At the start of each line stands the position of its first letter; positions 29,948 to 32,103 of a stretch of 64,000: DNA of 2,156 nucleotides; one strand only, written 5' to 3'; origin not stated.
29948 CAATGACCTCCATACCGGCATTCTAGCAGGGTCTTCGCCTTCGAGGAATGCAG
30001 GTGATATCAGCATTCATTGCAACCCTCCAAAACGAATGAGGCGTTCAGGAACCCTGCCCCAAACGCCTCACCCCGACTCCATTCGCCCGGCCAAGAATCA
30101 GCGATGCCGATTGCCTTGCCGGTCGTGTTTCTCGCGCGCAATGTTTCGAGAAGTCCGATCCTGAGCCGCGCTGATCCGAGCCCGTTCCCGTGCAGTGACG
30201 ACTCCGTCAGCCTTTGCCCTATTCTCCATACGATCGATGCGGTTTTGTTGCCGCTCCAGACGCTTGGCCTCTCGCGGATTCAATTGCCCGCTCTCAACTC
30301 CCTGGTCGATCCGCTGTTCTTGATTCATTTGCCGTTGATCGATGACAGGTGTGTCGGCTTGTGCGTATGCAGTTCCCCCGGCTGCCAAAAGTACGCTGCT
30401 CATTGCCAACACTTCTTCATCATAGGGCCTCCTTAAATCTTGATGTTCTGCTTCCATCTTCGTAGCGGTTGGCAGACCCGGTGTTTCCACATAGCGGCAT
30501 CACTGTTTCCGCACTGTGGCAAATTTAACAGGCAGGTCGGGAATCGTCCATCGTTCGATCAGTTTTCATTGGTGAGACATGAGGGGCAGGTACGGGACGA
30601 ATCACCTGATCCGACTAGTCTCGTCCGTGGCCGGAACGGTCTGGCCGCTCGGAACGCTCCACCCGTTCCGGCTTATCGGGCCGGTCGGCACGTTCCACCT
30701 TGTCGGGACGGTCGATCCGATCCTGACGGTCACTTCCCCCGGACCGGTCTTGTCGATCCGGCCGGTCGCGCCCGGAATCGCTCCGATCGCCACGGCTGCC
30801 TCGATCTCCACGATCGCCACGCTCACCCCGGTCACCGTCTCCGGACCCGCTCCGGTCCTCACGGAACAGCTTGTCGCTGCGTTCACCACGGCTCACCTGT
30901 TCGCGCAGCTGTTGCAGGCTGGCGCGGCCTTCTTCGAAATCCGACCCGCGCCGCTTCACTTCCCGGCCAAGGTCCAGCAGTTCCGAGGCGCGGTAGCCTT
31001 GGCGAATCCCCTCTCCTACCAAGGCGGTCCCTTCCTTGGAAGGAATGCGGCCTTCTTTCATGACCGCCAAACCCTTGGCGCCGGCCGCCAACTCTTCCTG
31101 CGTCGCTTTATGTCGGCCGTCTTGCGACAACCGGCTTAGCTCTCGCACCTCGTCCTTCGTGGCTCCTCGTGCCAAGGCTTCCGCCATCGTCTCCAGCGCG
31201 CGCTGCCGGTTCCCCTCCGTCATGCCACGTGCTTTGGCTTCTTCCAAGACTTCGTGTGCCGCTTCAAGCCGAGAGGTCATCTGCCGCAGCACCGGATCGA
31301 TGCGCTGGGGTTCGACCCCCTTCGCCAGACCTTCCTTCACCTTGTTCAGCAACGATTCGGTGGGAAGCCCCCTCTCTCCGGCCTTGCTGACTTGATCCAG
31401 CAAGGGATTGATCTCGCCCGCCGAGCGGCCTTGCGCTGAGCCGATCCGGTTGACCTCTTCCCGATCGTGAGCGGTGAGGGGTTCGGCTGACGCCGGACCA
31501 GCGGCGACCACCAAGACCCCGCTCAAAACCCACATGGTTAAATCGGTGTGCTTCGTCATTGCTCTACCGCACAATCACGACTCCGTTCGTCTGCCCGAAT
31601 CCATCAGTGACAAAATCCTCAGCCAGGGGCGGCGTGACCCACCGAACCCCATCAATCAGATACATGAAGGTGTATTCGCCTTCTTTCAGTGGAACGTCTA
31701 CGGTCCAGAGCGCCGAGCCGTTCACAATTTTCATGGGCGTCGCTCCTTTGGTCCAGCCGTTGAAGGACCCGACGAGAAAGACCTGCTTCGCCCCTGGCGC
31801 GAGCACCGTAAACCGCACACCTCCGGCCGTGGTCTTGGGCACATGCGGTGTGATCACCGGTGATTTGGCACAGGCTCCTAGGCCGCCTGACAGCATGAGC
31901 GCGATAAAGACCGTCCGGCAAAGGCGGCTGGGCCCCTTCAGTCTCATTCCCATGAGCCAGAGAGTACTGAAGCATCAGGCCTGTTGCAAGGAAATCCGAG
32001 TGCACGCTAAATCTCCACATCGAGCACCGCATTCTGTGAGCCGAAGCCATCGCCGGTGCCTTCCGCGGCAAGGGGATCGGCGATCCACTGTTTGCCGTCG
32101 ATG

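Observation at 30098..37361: Candidate new ECF signalling system built on glycogen-binding (CBM48) domains in the cell envelope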

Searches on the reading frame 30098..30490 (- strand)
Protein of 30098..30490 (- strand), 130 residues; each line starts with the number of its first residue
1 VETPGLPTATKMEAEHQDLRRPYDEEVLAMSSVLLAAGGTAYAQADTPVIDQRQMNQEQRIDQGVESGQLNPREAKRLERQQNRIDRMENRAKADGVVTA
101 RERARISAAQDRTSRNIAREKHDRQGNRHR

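Call 3: search_protein_families(library=pfam, proteins=[window:30098-30490:-], max_evalue=0.1)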
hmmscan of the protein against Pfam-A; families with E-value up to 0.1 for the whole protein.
window:30098-30490:- (130 aa): 1 family
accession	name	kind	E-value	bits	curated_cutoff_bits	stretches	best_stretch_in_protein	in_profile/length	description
PF04391.17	DUF533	-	0.00036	20.6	29.6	1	27-113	28-102/178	Protein of unknown function (DUF533)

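Call 4: search_protein_families(library=ncbifam, proteins=[window:30098-30490:-], max_evalue=0.1)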
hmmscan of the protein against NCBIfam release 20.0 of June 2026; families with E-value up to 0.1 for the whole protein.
window:30098-30490:- (130 aa): 1 family
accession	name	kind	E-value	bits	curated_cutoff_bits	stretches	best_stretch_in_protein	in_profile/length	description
NF041471.1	phage_reg_YmfL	equivalog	0.00047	19.9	90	1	77-118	92-133/143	YmfL family putative regulatory protein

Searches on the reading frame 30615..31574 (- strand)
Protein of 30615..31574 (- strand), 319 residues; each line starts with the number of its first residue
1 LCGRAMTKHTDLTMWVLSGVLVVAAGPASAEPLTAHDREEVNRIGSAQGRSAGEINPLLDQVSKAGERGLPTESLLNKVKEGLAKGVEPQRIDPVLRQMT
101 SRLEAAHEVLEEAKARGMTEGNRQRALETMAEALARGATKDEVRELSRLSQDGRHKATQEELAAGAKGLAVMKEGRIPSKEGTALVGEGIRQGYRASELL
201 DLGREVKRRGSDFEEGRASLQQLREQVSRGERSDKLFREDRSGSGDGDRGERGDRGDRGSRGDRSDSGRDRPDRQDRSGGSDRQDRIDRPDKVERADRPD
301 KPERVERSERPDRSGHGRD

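Call 3: search_protein_families(library=pfam, proteins=[window:30615-31574:-], max_evalue=0.1)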
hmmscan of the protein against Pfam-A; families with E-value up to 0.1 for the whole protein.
window:30615-31574:- (319 aa): 1 family
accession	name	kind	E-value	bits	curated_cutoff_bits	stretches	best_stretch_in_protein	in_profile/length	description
PF13977.11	TetR_C_6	-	0.04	14.5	27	1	120-168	16-64/115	BetI-type transcriptional repressor, C-terminal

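Call 4: search_protein_families(library=ncbifam, proteins=[window:30615-31574:-], max_evalue=0.1)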
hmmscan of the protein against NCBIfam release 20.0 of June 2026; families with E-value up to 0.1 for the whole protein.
window:30615-31574:- (319 aa): 1 family
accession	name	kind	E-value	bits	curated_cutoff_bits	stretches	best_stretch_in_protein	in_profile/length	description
TIGR01784.1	T_den_put_tspse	subfamily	0.031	14.1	52.1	1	100-152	213-268/273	Rpn family recombination-promoting nuclease/putative transposase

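Call 36: find_homologous_proteins(query=window:30615-31574:-, region=25-240)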
Query window:30615-31574:-, residues 25-240 (216 aa): 472 proteins with E <= 0.001 among 4518 candidates; the best 120 are listed.
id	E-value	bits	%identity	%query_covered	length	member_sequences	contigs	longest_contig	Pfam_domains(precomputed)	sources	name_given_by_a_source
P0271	1.5e-125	435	100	100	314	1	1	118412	-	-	-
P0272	9.0e-124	429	99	100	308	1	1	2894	-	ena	-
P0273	6.6e-123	426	98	100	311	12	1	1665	-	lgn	-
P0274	1.5e-116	405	93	99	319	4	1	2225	-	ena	-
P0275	9.1e-116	403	92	100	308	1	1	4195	-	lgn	-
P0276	1.3e-115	402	92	100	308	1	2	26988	-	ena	-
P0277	1.9e-115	402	95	95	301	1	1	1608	-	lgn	-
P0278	3.8e-111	388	89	100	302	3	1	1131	-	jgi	jgi:hypothetical protein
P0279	1.2e-110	386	88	100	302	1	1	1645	-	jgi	jgi:hypothetical protein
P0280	2.6e-110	385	90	97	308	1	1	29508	-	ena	-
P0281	2.7e-110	385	90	97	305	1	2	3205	-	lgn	-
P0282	1.3e-109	383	87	100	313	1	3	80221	-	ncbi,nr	ncbi:MAG: hypothetical protein HP491_10245 [Nitrospira sp.]|nr:hypothetical protein [Nitrospira sp.]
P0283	1.5e-108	379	86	100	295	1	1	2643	-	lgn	-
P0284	1.7e-108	379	86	100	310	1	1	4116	-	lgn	-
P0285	3.4e-107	375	86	98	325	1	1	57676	-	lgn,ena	-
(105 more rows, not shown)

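Call 56: predict_structure(alignment_id=A3)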
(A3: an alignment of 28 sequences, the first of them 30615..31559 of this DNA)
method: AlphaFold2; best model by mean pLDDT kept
length: 314 residues; sequences in the alignment: 28
mean_pLDDT: 79.2   pTM: 0.68
mean pLDDT of the five models: 79.2, 78.3, 78.2, 78.0, 77.3
residues with pLDDT >= 90: 181; 70-90: 24; 50-70: 54; < 50: 55
segments of 3 or more residues with pLDDT < 50: 247-289, 294-298
pLDDT, mean of each block of 10 residues (from residue 1): 53 54 75 97 97 97 95 98 98 98 97 95 98 97 93 97 96 94 96 94 80 87 85 62 51 46 44 42 46 49 54 48
secondary structure, 60 per line:
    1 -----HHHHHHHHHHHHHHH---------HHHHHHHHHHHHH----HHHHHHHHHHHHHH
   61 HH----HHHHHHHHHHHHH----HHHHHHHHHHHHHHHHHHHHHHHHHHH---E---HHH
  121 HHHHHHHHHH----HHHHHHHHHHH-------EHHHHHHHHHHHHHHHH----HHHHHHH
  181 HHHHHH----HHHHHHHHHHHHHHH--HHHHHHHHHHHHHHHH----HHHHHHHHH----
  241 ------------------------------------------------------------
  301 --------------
elements in order: H6-20 H30-42 H47-62 H67-79 H84-110 H118-130 H135-145 H154-169 H174-186 H191-205 H208-223 H228-236

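Call 58: fold_search(model_id=the predicted structure, library=pdb)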
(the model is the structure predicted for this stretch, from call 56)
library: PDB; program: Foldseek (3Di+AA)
matches with E <= 10: 100; with E <= 0.001: 0
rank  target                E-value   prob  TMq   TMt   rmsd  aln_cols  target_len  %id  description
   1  9dd2                  6.4e-02  0.97  0.27  0.31  11.3       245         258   19  Crystal Structure of Designed allosteric facilitated dissociation switch AS5 (released 2025-08-20)
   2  8v2d_J                8.8e-02  0.84  0.21  0.21  14.6       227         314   16  Computational Designed Nanocage O43_129 (released 2024-03-13)
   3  9olq_A                3.5e-01  0.75  0.26  0.31  11.7       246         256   16  Designed allosteric facilitated dissociation switch AS1_K46L_E50W_K172W_E173Y in complex state THE (released 2025-08-20)
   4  5cwf_C                3.6e-01  0.41  0.18  0.28  14.1       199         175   14  Crystal structure of de novo designed helical repeat protein DHR8 (released 2015-12-16)
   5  6n4n_C                3.8e-01  0.16  0.12  0.18  15.7       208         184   12  Crystal structure of the designed protein DNCR2/danoprevir/NS3a complex (released 2019-09-11)
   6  9olq_D                4.5e-01  0.72  0.26  0.30  10.5       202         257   18  Designed allosteric facilitated dissociation switch AS1_K46L_E50W_K172W_E173Y in complex state THE (released 2025-08-20)
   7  6n4n_F                4.7e-01  0.21  0.16  0.23  15.8       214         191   13  Crystal structure of the designed protein DNCR2/danoprevir/NS3a complex (released 2019-09-11)
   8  8ugc_A                5.0e-01  0.33  0.22  0.19  17.1       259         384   14  FD15: Flat repeat helix-turn-helix-turn protein (released 2023-12-27)
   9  7uni_A                5.7e-01  0.10  0.12  0.14  15.7       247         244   12  De novo designed chlorophyll dimer protein with Zn pheophorbide a methyl ester, SP2-ZnPPaM (released 2023-04-19)
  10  9k82_A                6.0e-01  0.54  0.23  0.33  13.5       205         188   14  Cryo-EM structure of designed zinc-induced filament Fiber-n5-Zn1-HEHE-917 (released 2025-10-29)
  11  9dd3_A                6.2e-01  0.75  0.28  0.32  10.2       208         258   22  Crystal Structure of Designed allosteric facilitated dissociation switch AS5 in complex state HE (released 2025-08-20)
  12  1ais_B                6.5e-01  0.25  0.15  0.23  14.9       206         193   17  TATA-BINDING PROTEIN/TRANSCRIPTION FACTOR (II)B/TATA-BOX COMPLEX FROM PYROCOCCUS WOESEI (released 1997-07-07)
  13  6w2v_A                7.8e-01  0.13  0.13  0.16  19.0       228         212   14  Junction 23, DHR14-DHR18 (released 2020-04-15)
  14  9dcz_A                9.0e-01  0.44  0.26  0.30  11.2       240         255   17  Designed allosteric facilitated dissociation switch AS1 in complex state TH with methylated lysines, crystal #1 (released 2025-08-20)
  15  4yxx                  9.4e-01  0.23  0.19  0.25  16.5       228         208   13  Computationally designed left-handed alpha/alpha toroid with 6 repeats (released 2015-12-16)
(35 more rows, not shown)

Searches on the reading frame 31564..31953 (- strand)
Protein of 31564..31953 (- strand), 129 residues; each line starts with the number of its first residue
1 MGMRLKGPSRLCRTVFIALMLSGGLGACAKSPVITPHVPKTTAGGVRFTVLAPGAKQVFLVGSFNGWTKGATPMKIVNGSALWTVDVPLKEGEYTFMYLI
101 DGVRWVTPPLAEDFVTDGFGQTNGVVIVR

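Call 3: search_protein_families(library=pfam, proteins=[window:31564-31953:-], max_evalue=0.1)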
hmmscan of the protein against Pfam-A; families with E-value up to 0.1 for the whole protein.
window:31564-31953:- (129 aa): 3 families
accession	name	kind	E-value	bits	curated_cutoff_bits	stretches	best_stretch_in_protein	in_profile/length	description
PF02922.24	CBM_48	-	6.4e-10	39.7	22.4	1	41-98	9-68/83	Carbohydrate-binding module 48 (Isoamylase N-terminal domain)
PF16561.11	AMPK1_CBM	-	4.6e-09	36.8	26.8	1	54-128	10-79/85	Glycogen recognition site of AMP-activated protein kinase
PF16760.10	CBM53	-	0.00087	20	27.6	1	52-95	9-54/57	Starch/carbohydrate-binding module (family 53)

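Call 4: search_protein_families(library=ncbifam, proteins=[window:31564-31953:-], max_evalue=0.1)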
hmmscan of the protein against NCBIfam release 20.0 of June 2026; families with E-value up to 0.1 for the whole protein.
window:31564-31953:- (129 aa): 7 families
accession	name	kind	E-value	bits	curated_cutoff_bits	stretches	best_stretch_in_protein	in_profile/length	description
NF003811.1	PRK05402.1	equivalog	2.5e-09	36.2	741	1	41-101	26-86/619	1,4-alpha-glucan branching protein GlgB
NF009221.0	PRK12568.1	equivalog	9.8e-08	30.5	1270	1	22-99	131-207/745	1,4-alpha-glucan branching enzyme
TIGR01515.1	branching_enzym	equivalog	1.2e-07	30.7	463.95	1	43-98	27-82/607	1,4-alpha-glucan branching enzyme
NF008967.0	PRK12313.1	equivalog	3e-07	29.2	577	1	42-100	36-93/633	1,4-alpha-glucan branching protein GlgB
NF011294.0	PRK14706.1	equivalog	2e-05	23.1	1284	1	41-96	38-92/642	1,4-alpha-glucan branching enzyme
NF011293.0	PRK14705.1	equivalog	0.00078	17.1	2376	1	43-105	637-701/1224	1,4-alpha-glucan branching enzyme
NF052315.1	T9SS_plug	equivalog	0.0058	15.7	100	1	48-101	284-342/385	type IX secretion system plug protein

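Call 61: search_solved_structures(query=window:31564-31953:-, max_evalue=0.1, show_alignments=5)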
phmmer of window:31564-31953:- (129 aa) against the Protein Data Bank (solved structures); distinct sequences matched with E-value up to 0.1: 38.
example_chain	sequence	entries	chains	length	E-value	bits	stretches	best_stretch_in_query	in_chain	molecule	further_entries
4y0g_A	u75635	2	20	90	2.1e-07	34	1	52-128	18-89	5'-AMP-activated protein kinase subunit beta-2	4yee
1z0n_A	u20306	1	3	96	2.4e-07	33.8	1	52-128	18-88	5'-AMP-activated protein kinase, beta-1 subunit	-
2f15_A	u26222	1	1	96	2.6e-07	33.7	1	52-128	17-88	5'-AMP-activated protein kinase, beta-2 subunit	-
2lu3_A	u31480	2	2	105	3.1e-07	33.5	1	52-128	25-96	5'-AMP-activated protein kinase subunit beta-2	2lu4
4yef_A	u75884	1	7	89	3.6e-07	33.2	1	52-128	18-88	5'-AMP-activated protein kinase subunit beta-1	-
1z0m_A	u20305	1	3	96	4.5e-07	32.9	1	52-128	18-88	5'-AMP-activated protein kinase, beta-1 subunit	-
3k1d_A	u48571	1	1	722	4.6e-07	32.9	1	43-111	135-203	1,4-alpha-glucan-branching enzyme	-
7jhg_B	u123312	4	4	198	1.6e-06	31.1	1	52-128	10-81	5'-AMP-activated protein kinase subunit beta-2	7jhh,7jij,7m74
4rer_B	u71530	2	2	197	1.9e-06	30.9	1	52-128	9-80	5'-AMP-activated protein kinase subunit beta-2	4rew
6b2e_B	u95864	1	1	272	2.1e-06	30.8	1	52-128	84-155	5'-AMP-activated protein kinase subunit beta-2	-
6e4t_B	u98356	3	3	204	2.5e-06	30.5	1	53-128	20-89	5'-AMP-activated protein kinase subunit beta-1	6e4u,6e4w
5t5t_B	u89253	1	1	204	3.1e-06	30.2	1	53-128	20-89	5'-AMP-activated protein kinase subunit beta-1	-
6c9f_B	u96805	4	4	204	3.3e-06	30.1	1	53-128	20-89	5'-AMP-activated protein kinase subunit beta-1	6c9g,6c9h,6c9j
4qfg_B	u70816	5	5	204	3.5e-06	30.1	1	53-128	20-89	5'-AMP-activated protein kinase subunit beta-1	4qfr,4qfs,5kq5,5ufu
4zhx_B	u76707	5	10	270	4.1e-06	29.8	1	53-128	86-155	5'-AMP-activated protein kinase subunit beta-1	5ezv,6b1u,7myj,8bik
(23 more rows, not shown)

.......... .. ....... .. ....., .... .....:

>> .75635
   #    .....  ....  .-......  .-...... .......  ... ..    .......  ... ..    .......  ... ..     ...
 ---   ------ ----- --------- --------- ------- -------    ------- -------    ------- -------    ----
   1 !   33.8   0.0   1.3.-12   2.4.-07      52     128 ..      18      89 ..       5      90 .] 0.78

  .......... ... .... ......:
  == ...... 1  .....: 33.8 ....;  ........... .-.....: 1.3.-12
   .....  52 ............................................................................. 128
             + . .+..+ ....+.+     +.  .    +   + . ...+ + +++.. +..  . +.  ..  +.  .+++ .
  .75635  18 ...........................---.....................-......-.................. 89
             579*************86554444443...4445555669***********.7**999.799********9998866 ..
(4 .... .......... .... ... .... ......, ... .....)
